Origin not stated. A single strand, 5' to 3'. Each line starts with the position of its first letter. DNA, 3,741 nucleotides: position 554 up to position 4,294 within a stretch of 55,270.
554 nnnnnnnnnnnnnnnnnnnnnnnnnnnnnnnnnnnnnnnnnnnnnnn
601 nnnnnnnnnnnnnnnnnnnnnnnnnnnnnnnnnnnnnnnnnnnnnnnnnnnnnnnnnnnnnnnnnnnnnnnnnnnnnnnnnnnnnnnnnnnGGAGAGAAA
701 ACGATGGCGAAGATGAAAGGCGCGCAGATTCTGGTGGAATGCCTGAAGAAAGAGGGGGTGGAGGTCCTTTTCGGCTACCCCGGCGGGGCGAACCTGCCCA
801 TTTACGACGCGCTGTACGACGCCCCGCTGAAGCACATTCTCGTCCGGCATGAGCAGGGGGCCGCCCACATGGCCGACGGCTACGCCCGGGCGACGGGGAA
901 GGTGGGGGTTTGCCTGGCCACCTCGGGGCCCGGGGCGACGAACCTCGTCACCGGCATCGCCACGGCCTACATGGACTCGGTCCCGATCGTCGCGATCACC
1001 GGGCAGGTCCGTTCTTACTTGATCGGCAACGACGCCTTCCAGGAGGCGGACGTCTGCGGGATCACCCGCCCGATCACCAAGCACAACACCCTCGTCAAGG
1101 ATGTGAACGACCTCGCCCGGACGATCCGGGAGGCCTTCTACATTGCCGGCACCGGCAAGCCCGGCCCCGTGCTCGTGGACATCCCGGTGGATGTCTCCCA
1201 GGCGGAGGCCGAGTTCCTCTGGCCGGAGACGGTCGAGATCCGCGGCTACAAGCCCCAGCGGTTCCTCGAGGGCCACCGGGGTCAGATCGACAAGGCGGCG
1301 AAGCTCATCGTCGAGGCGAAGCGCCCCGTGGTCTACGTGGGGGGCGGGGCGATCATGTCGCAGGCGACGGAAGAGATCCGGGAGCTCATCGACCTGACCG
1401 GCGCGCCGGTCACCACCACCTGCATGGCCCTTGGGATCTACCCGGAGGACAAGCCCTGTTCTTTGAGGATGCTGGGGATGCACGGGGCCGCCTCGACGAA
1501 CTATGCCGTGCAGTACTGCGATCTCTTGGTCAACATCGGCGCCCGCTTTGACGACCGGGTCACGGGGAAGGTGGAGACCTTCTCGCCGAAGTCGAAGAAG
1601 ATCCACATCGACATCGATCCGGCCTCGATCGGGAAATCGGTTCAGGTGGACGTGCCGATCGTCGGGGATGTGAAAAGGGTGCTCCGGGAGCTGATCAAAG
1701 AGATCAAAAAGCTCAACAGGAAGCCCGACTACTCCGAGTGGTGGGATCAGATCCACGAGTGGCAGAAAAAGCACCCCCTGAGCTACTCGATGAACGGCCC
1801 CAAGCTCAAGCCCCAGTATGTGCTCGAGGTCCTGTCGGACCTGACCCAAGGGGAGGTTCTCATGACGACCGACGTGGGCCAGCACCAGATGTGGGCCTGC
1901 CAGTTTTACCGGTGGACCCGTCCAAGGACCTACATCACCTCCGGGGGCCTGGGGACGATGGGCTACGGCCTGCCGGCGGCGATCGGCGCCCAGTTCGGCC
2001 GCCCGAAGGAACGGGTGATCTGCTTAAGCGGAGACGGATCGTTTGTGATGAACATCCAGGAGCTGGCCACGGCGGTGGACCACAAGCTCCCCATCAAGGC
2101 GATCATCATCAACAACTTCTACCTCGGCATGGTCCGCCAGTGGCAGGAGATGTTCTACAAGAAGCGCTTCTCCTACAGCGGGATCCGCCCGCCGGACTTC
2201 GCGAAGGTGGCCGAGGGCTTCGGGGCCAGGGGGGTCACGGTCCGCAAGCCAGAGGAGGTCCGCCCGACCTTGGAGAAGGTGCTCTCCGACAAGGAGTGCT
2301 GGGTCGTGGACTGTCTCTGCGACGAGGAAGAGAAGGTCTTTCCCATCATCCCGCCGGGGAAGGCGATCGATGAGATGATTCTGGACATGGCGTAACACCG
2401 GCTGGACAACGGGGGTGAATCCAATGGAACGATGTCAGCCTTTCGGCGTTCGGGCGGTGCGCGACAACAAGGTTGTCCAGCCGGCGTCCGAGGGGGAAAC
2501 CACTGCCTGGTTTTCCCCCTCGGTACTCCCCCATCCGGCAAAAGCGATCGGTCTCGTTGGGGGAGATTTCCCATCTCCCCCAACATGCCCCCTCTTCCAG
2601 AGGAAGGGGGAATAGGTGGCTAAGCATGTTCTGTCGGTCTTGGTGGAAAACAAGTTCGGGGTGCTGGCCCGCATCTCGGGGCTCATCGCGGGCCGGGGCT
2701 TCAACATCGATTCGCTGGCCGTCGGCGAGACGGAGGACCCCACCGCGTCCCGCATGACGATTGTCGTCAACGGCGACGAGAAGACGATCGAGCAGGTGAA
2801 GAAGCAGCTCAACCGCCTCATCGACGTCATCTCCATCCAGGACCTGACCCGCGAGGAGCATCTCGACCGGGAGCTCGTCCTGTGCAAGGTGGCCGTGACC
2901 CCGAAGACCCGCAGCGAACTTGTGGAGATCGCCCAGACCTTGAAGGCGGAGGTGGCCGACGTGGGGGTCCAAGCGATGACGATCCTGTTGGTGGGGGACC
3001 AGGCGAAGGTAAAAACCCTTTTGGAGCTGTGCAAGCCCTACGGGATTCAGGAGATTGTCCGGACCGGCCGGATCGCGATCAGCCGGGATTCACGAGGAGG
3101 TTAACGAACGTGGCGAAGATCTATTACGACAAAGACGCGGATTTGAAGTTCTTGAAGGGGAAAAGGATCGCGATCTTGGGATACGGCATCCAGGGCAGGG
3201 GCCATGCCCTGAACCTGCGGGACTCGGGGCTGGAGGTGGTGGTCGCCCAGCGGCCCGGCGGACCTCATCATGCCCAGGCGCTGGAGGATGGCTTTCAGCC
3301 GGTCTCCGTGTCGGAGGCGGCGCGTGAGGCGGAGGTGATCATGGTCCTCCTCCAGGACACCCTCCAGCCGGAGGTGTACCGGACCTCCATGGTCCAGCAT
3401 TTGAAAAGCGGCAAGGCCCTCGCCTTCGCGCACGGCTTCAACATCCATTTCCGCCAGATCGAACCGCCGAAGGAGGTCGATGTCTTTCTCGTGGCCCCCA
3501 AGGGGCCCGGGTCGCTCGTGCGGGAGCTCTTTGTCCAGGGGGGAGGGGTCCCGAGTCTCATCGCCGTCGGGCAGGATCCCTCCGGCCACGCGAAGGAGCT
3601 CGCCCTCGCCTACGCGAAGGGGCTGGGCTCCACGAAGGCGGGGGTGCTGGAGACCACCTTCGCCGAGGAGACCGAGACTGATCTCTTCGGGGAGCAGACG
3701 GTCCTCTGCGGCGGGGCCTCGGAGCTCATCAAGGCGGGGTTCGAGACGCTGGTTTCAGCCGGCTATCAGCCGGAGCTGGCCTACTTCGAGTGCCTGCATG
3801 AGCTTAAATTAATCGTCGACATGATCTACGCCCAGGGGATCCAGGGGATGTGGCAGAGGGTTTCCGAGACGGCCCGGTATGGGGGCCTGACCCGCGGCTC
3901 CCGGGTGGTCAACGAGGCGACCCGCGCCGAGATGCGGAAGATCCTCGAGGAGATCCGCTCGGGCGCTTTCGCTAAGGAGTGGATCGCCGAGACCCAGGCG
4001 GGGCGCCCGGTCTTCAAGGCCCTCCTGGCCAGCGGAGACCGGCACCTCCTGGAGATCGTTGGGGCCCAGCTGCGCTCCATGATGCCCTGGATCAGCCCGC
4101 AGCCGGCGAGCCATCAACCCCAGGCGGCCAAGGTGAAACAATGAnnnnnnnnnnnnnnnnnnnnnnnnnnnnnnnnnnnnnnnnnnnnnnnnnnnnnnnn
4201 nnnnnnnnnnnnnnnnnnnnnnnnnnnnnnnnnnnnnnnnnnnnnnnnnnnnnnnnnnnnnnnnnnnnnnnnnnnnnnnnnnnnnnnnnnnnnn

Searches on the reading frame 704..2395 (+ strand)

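Call 96: search_protein_families(library=pfam, proteins=[window:704-2395:+], max_evalue=0.00001)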
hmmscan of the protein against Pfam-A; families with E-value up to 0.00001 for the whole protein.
window:704-2395:+ (563 aa): 3 families
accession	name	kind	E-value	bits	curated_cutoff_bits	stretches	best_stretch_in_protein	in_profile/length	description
PF02775.26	TPP_enzyme_C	-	1.2e-58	197.6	21.9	1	390-537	1-151/151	Thiamine pyrophosphate enzyme, C-terminal TPP binding domain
PF00205.28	TPP_enzyme_M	-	2.2e-50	170.3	30.4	1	195-330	1-137/137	Thiamine pyrophosphate enzyme, central domain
PF02776.23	TPP_enzyme_N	-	1.3e-43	148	26.8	1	4-118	1-117/119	Thiamine pyrophosphate enzyme, N-terminal TPP binding domain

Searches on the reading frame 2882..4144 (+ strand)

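Call 96: search_protein_families(library=pfam, proteins=[window:2882-4144:+], max_evalue=0.00001)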
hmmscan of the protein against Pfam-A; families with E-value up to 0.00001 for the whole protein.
window:2882-4144:+ (420 aa): 3 families
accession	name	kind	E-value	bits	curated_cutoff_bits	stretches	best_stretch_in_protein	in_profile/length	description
PF07991.19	KARI_N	-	1.2e-67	227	20.6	1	91-254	2-165/165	Acetohydroxy acid isomeroreductase, NADPH-binding domain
PF01450.25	KARI_C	-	1.9e-61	207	29.1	1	260-403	1-144/144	Ketol-acid reductoisomerase, C-terminal domain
PF03807.23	F420_oxidored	-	8.6e-06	26.7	21.6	0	95-160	1-70/94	NADP oxidoreductase coenzyme F420-dependent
